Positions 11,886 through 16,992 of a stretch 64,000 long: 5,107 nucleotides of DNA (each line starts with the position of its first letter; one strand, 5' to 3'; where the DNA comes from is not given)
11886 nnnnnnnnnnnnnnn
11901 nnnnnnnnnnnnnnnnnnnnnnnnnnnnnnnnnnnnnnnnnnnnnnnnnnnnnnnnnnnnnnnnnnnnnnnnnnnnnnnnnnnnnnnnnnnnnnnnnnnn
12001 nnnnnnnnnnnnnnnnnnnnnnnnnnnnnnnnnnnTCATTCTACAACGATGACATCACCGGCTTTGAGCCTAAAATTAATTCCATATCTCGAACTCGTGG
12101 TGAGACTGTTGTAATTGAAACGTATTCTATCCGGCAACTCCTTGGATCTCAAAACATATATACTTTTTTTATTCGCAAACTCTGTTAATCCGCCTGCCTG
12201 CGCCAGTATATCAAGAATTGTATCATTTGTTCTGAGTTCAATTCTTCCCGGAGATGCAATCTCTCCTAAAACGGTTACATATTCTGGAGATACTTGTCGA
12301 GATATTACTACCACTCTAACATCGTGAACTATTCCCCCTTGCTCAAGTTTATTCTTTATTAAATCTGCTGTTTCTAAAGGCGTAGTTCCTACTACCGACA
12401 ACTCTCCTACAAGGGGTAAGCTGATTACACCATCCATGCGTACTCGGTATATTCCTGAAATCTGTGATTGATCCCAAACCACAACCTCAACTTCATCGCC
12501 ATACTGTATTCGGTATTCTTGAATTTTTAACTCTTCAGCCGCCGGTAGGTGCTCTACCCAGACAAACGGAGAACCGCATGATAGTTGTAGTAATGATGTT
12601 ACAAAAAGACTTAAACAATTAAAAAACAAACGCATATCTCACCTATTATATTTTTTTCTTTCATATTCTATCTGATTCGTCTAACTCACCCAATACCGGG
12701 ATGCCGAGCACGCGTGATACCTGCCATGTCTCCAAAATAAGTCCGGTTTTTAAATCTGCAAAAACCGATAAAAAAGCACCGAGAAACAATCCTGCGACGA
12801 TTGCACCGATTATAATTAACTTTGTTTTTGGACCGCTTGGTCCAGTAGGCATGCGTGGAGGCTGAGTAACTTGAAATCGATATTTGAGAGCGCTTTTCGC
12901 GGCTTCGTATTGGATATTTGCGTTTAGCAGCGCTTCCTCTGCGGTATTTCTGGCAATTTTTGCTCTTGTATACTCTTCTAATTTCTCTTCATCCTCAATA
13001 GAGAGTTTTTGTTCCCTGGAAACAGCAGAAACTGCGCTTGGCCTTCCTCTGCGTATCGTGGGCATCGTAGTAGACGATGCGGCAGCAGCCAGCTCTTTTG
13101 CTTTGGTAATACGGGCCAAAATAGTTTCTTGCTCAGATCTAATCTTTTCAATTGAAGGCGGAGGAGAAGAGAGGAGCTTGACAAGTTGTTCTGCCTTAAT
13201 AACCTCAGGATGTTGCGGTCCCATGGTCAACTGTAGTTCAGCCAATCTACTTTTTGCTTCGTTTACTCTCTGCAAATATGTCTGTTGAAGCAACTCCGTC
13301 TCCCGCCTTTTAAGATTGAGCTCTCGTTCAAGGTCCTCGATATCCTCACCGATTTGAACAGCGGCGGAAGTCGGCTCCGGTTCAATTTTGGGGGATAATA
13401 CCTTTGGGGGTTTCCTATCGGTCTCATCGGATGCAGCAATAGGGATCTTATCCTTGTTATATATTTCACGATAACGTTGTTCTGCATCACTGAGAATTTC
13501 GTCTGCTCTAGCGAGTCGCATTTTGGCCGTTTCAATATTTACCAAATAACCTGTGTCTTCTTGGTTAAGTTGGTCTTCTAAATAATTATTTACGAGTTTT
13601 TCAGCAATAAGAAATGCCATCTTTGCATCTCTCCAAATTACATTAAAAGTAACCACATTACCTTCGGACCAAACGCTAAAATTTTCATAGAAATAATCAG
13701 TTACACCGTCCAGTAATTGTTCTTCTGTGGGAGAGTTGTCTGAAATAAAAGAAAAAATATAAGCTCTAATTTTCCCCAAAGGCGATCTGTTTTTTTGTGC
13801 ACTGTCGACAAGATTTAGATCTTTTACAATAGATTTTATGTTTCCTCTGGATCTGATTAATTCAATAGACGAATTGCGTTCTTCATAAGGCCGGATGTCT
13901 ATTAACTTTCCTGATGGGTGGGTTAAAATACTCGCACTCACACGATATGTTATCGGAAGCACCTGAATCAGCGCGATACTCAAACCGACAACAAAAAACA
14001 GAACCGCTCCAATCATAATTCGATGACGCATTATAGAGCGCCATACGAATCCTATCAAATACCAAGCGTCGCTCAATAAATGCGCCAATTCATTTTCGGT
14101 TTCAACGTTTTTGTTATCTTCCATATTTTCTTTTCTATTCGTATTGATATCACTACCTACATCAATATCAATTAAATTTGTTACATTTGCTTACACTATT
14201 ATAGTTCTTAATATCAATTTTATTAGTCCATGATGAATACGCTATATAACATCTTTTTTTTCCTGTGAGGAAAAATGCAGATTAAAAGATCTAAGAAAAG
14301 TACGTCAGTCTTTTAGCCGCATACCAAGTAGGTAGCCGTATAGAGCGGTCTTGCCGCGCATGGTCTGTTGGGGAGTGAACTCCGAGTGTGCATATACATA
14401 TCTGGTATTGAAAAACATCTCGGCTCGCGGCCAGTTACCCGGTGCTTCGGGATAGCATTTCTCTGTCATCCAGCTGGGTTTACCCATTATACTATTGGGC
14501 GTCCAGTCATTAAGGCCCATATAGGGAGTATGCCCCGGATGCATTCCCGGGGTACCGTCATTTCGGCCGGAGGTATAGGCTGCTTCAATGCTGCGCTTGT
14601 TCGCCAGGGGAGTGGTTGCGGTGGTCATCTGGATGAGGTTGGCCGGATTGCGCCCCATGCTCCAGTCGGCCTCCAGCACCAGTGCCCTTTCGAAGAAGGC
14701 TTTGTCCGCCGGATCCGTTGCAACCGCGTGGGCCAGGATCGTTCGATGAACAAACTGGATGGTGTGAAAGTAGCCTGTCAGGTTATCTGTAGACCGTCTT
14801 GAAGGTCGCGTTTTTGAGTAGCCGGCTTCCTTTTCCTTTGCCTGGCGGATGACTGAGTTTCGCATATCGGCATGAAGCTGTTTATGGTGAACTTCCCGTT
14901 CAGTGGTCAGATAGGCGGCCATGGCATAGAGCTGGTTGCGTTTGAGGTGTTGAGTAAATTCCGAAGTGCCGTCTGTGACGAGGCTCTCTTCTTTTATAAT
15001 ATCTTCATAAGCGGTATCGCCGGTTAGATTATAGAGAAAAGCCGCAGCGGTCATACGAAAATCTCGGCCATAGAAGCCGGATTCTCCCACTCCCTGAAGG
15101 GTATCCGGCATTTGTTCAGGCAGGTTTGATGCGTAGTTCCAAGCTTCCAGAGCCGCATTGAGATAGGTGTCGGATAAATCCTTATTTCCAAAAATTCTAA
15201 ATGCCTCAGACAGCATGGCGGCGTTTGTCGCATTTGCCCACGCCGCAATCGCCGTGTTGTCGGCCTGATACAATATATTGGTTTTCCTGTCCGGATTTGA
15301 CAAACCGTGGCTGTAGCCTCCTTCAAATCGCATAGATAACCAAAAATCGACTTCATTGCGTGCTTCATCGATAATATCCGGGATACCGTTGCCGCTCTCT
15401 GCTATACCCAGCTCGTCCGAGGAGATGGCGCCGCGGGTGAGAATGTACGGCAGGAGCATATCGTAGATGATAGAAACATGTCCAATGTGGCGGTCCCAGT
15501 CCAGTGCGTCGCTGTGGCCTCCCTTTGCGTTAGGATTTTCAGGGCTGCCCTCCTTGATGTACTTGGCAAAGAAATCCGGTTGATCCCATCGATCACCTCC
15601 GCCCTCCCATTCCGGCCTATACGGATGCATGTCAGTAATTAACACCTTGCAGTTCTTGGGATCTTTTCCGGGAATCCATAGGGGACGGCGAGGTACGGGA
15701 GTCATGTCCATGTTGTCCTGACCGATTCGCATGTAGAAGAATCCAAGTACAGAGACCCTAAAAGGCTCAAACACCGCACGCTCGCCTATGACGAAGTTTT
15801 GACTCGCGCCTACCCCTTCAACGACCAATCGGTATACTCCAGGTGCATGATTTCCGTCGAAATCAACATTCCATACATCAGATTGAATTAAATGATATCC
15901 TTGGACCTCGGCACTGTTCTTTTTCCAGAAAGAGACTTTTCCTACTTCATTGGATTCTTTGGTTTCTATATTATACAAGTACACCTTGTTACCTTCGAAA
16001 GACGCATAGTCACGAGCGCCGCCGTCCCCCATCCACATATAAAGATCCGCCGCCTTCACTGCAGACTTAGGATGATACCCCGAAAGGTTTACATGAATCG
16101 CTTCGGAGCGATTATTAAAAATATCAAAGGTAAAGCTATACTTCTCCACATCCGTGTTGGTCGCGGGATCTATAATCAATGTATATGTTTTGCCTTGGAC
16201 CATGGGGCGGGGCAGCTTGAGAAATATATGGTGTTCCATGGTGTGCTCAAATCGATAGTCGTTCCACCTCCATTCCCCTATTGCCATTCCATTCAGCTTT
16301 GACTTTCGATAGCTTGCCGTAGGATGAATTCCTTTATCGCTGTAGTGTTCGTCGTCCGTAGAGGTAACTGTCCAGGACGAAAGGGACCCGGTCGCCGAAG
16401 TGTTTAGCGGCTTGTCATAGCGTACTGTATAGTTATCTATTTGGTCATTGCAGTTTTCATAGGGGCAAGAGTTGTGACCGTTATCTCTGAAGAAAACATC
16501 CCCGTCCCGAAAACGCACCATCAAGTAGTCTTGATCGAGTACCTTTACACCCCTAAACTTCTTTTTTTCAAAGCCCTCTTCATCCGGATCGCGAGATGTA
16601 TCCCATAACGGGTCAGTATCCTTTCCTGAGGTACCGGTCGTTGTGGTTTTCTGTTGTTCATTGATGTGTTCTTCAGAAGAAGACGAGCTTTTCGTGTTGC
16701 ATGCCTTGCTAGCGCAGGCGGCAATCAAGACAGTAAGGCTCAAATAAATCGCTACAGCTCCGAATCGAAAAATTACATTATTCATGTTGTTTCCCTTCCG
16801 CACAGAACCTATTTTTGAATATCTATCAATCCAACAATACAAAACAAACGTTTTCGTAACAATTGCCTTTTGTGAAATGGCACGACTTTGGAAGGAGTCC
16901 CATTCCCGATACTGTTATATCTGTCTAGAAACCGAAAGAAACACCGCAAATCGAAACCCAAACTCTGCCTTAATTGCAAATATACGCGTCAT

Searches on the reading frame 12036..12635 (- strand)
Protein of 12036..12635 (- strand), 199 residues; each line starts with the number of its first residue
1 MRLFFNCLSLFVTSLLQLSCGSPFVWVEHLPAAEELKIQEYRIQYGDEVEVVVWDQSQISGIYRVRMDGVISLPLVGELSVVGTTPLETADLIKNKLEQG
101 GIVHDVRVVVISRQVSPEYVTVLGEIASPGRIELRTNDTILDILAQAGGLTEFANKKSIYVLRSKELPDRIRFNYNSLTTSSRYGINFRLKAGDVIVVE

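Call 3: search_protein_families(library=pfam, proteins=[window:12036-12635:-], max_evalue=0.1)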
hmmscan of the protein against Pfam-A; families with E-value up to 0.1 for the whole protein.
window:12036-12635:- (199 aa): 5 families
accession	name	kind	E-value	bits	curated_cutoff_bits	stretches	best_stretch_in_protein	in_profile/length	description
PF02563.21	Poly_export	-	2.7e-17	63.1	28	1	39-110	5-74/77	Polysaccharide biosynthesis/export protein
PF10531.15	SLBB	-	6.3e-11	42.4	27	1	119-163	1-45/55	SLBB domain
PF22461.2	SLBB_2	-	5.9e-10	39.6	27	1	120-198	3-79/79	SLBB domain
PF02597.26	ThiS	-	0.06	14.3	22.5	0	131-198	15-69/76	ThiS family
PF11153.13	DUF2931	-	0.065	13.4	22.2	1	151-190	48-87/182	Protein of unknown function (DUF2931)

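Call 4: search_protein_families(library=ncbifam, proteins=[window:12036-12635:-], max_evalue=0.1)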
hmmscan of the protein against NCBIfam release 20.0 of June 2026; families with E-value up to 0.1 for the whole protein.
window:12036-12635:- (199 aa): 4 families
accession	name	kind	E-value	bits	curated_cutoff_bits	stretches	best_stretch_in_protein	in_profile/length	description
NF041843.1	EpsY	equivalog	7.1e-40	136.5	320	1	19-199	29-211/211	exopolysaccharide export protein EpsY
TIGR03027.2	pepcterm_export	equivalog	1.1e-29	103.3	180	1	39-199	1-165/169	XrtA/PEP-CTERM system exopolysaccharide export protein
TIGR03028.1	EpsE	equivalog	1.9e-22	79.7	262.65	1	40-199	1-160/239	polysaccharide export protein EpsE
NF011658.0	PRK15078.1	subfamily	5e-12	45.3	333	1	34-197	78-248/380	polysaccharide export protein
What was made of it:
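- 12036..12635 (-): Short periplasmic OPX protein, EpsY-like. Pfam Poly_export and SLBB (calls 3, 4).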

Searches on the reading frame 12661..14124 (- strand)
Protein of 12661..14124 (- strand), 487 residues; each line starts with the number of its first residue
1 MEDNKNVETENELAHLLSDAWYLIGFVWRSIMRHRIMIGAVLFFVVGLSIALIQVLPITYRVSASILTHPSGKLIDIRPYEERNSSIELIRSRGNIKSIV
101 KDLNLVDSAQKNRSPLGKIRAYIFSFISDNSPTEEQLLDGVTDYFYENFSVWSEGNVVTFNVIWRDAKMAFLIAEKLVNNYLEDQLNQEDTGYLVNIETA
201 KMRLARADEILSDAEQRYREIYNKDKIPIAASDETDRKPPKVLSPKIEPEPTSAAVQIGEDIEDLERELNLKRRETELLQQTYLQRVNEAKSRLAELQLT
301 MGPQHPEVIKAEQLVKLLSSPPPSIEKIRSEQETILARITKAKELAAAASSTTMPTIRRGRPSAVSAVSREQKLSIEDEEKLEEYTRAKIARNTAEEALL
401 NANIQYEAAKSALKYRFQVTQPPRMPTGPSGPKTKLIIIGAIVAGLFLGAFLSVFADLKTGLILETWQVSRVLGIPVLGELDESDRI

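Call 3: search_protein_families(library=pfam, proteins=[window:12661-14124:-], max_evalue=0.1)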
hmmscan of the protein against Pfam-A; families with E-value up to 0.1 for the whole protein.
window:12661-14124:- (487 aa): 2 families
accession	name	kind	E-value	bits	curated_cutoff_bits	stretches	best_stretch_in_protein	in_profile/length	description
PF02706.20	Wzz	-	0.0062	17.3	25.5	0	28-102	9-90/91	Chain length determinant protein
PF13807.11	GNVR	-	0.044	14.1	27.7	1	399-452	23-76/82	G-rich domain on putative tyrosine kinase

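Call 4: search_protein_families(library=ncbifam, proteins=[window:12661-14124:-], max_evalue=0.1)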
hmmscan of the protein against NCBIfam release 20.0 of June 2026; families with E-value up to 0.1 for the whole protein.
window:12661-14124:- (487 aa): 6 families
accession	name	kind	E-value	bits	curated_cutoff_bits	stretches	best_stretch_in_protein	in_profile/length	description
NF041864.1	EpsV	equivalog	9.7e-41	139.8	800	1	24-482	22-482/484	PCP family exopolysaccharide biosynthesis protein EpsV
TIGR03007.1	pepcterm_ChnLen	equivalog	5.9e-12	44.6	278.85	1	162-480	128-459/498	XrtA system polysaccharide chain length determinant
TIGR01005.1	eps_transp_fam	subfamily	5.8e-08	31.4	411.7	1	274-480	284-476/754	exopolysaccharide transport protein family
TIGR03017.1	EpsF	equivalog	0.0002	20.2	422.75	1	286-482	262-444/444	chain length determinant protein EpsF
TIGR01006.1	polys_exp_MPA1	subfamily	0.012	15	296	1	424-485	164-225/226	CspC family polysaccharide chain length determinant protein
NF007699.1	PRK10381.1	equivalog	0.038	12.9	300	0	417-449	321-353/368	LPS O-antigen length regulator Wzz(fepE)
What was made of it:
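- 12661..14124 (-): PCP-2 without a kinase domain (487 aa), EpsV-like. The putative membrane partner. Weak Wzz and GNVR Pfam hits (calls 3, 4).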

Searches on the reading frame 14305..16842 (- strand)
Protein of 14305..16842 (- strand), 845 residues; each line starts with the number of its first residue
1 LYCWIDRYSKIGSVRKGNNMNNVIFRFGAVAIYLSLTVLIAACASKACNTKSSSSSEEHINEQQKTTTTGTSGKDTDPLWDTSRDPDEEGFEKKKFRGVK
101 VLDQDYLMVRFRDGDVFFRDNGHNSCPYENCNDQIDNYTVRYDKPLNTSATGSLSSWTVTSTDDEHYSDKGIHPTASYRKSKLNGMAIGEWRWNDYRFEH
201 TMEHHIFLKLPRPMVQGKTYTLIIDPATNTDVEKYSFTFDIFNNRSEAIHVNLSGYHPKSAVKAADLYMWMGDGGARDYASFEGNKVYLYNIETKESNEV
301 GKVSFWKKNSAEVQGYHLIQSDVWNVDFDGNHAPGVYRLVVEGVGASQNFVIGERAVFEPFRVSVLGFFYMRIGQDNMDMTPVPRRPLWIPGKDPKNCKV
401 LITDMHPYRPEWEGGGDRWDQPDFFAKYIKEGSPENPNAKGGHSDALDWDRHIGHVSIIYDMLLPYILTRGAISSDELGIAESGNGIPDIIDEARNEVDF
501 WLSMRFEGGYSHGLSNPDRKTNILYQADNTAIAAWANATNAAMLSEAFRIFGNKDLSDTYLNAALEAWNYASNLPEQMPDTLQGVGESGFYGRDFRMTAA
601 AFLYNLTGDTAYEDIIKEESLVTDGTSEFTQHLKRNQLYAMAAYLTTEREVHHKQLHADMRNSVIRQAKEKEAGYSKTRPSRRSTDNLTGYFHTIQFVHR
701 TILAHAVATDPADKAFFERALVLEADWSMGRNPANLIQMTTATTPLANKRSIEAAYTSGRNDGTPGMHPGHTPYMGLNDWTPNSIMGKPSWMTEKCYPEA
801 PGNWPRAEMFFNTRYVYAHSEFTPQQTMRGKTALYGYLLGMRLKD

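Call 3: search_protein_families(library=pfam, proteins=[window:14305-16842:-], max_evalue=0.1)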
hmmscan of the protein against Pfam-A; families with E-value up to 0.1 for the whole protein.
window:14305-16842:- (845 aa): 2 families
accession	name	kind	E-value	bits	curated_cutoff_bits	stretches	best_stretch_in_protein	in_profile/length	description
PF00759.25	Glyco_hydro_9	-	5e-17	62.8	27.7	1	481-742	87-377/444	Glycosyl hydrolase family 9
PF02927.20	CelD_N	-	0.01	17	24.6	1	246-345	3-85/86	Cellulase N-terminal ig-like domain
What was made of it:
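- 14305..16842 (-): GH9-like glycoside hydrolase, probably a lipoprotein, lying between the pseudokinase and the PCP. Pfam Glyco_hydro_9 E 5e-17 (call 3).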

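Call 4: search_protein_families(library=ncbifam, proteins=[window:14305-16842:-], max_evalue=0.1)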
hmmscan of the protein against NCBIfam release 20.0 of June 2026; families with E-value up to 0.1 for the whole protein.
window:14305-16842:- (845 aa): 1 family
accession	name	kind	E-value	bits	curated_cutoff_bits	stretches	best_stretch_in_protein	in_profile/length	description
NF049990.1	CellobisidaseCelK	equivalog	0.00017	19.9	1700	1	468-624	414-592/889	cellulose 1,4-beta-cellobiosidase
